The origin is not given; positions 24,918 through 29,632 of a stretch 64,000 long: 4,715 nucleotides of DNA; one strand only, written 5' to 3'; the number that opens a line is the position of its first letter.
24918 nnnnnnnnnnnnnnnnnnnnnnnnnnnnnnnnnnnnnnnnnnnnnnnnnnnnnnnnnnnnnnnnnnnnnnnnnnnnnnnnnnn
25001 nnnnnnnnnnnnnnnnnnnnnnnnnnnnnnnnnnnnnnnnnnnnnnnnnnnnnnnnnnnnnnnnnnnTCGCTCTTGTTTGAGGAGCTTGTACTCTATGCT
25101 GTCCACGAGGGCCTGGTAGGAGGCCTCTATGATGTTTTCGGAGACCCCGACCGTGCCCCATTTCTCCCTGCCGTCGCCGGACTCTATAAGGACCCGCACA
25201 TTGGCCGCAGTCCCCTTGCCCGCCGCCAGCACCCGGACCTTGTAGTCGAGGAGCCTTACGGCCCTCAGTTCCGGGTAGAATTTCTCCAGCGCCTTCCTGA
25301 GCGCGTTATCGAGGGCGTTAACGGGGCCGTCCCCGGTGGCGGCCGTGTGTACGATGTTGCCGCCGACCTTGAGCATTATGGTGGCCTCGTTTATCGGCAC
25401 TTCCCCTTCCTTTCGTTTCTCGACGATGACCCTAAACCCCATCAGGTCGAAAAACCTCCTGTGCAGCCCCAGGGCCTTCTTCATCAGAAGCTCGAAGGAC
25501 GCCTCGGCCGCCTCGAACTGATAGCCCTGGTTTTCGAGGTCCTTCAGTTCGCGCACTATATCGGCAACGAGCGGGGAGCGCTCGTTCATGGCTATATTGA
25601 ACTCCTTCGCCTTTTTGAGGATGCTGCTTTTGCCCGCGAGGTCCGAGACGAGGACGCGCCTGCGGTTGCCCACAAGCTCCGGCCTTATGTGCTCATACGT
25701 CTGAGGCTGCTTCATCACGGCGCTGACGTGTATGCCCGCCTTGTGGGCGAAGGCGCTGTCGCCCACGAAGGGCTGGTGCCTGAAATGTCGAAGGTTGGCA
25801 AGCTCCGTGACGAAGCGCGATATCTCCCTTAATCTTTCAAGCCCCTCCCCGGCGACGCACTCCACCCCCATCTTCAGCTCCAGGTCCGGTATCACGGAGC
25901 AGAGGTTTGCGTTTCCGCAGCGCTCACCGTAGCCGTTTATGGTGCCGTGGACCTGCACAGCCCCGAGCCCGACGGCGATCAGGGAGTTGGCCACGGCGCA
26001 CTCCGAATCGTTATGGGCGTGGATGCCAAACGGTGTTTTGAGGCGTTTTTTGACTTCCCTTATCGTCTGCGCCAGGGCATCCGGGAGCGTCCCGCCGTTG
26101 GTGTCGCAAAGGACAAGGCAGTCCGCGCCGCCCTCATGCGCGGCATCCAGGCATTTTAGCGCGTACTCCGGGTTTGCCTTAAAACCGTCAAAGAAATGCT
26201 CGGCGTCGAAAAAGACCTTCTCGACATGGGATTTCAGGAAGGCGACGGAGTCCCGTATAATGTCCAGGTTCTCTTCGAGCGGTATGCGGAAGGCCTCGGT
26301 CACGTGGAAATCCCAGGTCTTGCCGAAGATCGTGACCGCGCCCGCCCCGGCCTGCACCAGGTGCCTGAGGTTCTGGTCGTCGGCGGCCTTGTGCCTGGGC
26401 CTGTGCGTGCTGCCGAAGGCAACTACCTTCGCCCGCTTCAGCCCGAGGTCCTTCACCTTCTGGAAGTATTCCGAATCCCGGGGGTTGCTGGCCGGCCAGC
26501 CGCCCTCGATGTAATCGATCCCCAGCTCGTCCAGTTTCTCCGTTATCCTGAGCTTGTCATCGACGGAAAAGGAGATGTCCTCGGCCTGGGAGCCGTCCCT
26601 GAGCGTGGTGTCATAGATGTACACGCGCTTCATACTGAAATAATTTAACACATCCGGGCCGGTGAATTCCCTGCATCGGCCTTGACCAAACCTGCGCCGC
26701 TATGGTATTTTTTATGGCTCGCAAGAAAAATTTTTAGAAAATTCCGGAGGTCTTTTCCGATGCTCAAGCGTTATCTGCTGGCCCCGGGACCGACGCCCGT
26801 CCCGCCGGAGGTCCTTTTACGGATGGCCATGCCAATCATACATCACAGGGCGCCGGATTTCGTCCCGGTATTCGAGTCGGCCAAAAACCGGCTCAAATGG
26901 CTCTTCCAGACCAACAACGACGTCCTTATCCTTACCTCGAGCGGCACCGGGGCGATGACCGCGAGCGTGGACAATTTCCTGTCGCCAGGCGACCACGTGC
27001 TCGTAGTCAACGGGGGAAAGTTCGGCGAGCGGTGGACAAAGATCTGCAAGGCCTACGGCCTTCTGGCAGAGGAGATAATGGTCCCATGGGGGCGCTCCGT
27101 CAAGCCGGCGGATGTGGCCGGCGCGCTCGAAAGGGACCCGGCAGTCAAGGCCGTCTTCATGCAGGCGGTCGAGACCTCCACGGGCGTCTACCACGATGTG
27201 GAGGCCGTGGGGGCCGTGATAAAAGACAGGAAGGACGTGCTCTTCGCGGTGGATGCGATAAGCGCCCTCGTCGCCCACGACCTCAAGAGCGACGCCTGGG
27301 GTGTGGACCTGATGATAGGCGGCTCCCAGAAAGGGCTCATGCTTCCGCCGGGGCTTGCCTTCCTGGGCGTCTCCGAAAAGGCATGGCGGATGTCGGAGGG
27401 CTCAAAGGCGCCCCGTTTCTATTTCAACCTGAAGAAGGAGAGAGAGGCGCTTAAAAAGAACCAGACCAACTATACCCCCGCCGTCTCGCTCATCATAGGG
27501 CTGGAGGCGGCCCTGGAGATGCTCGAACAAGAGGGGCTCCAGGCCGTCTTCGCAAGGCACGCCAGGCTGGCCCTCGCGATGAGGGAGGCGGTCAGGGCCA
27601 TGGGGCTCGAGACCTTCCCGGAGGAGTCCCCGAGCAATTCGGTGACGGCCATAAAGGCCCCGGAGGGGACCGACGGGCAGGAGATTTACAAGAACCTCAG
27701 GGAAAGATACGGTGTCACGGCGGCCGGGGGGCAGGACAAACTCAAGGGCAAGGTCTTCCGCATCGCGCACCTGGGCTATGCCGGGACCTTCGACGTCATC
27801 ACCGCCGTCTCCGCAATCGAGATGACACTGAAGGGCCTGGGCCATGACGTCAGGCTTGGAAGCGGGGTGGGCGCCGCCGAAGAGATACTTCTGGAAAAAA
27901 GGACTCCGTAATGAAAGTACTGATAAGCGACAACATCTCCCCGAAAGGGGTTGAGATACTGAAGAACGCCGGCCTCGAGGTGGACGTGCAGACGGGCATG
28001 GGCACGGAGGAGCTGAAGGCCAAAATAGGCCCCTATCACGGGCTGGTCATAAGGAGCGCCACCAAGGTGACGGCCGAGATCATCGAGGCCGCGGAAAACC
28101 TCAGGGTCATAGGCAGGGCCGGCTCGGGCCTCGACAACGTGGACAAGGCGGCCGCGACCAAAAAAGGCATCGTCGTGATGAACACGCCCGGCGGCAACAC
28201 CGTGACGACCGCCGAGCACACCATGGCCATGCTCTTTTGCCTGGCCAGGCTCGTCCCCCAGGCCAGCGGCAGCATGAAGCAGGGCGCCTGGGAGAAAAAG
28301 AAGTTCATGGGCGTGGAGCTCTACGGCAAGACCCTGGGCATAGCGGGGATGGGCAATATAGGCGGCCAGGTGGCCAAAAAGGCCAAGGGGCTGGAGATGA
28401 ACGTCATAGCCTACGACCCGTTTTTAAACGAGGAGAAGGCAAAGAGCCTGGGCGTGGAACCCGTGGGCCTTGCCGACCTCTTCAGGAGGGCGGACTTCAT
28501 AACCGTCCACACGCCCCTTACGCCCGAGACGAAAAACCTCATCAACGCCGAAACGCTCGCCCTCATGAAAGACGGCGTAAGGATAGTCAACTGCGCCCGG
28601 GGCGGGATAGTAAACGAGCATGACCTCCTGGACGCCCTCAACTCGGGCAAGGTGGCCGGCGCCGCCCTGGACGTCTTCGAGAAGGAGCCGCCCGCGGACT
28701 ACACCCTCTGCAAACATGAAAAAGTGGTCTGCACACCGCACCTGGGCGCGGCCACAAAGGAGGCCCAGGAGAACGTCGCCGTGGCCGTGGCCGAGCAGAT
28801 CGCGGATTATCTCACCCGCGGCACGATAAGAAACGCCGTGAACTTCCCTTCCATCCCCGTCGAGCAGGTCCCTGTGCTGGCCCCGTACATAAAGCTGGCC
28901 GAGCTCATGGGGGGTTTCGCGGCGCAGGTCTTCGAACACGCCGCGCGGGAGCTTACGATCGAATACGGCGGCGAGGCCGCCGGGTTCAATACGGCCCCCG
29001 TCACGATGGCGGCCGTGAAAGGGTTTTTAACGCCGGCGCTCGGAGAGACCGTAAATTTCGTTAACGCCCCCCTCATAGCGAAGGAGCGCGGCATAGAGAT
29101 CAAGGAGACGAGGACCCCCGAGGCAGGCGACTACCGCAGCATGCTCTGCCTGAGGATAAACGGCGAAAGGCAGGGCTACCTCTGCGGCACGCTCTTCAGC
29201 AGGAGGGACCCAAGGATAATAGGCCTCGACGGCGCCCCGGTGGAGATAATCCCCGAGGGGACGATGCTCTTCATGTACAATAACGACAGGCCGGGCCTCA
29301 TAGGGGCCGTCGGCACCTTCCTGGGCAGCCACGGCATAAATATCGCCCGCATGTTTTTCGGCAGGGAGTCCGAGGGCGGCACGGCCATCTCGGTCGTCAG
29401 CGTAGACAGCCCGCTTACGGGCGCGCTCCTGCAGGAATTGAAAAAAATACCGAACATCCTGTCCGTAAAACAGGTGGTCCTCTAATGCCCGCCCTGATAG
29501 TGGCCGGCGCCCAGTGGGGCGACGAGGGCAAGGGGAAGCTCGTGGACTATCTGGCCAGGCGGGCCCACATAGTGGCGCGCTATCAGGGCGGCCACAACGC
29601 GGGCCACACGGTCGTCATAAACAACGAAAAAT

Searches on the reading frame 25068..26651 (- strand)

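Call 23: search_protein_families(library=pfam, proteins=[window:25068-26651:-], max_evalue=0.00001)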
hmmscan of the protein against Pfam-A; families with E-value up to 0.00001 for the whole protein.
window:25068-26651:- (528 aa): 3 families
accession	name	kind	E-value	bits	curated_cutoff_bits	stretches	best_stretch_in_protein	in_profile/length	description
PF00682.25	HMGL-like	-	2.1e-50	172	29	1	9-281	1-260/260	HMGL-like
PF08502.15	LeuA_dimer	-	2.1e-29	102.5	24.9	1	381-522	2-130/131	LeuA allosteric (dimerisation) domain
PF22617.1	HCS_D2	-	1.4e-19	70.6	27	1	296-375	2-80/82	Homocitrate synthase post-HMGL domain-like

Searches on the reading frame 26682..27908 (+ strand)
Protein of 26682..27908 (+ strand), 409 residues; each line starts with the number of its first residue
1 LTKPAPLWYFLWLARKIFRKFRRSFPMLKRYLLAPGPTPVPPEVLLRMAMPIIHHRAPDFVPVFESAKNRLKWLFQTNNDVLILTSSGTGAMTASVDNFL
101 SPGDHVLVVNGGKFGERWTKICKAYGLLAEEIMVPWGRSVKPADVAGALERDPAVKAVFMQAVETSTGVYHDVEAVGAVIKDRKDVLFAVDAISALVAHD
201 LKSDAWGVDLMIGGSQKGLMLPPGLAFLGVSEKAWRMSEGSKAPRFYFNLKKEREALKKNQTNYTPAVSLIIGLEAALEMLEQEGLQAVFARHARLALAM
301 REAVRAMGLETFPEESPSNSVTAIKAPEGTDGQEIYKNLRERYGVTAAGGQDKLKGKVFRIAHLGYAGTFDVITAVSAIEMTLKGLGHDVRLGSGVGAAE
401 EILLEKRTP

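Call 23: search_protein_families(library=pfam, proteins=[window:26682-27908:+], max_evalue=0.00001)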
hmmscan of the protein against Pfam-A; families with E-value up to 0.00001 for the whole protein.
window:26682-27908:+ (409 aa): 1 family
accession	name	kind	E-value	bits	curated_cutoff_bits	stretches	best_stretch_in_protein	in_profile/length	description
PF00266.25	Aminotran_5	-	1.3e-28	100.5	21.5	1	31-351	2-339/371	Aminotransferase class-V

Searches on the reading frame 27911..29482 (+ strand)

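Call 23: search_protein_families(library=pfam, proteins=[window:27911-29482:+], max_evalue=0.00001)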
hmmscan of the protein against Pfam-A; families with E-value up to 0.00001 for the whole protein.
window:27911-29482:+ (524 aa): 4 families
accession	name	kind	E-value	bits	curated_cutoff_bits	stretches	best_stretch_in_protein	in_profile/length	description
PF02826.25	2-Hacid_dh_C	-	4e-64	215.7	25.1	1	105-279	1-178/178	D-isomer specific 2-hydroxyacid dehydrogenase, NAD binding domain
PF00389.36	2-Hacid_dh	-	5.1e-41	139.9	24.6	1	3-311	1-134/134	D-isomer specific 2-hydroxyacid dehydrogenase, catalytic domain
PF19304.4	PGDH_inter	-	2e-31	109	27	1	323-438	2-117/119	D-3-phosphoglycerate dehydrogenase intervening domain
PF01842.31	ACT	-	1.4e-10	41.1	27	1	451-514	1-65/66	ACT domain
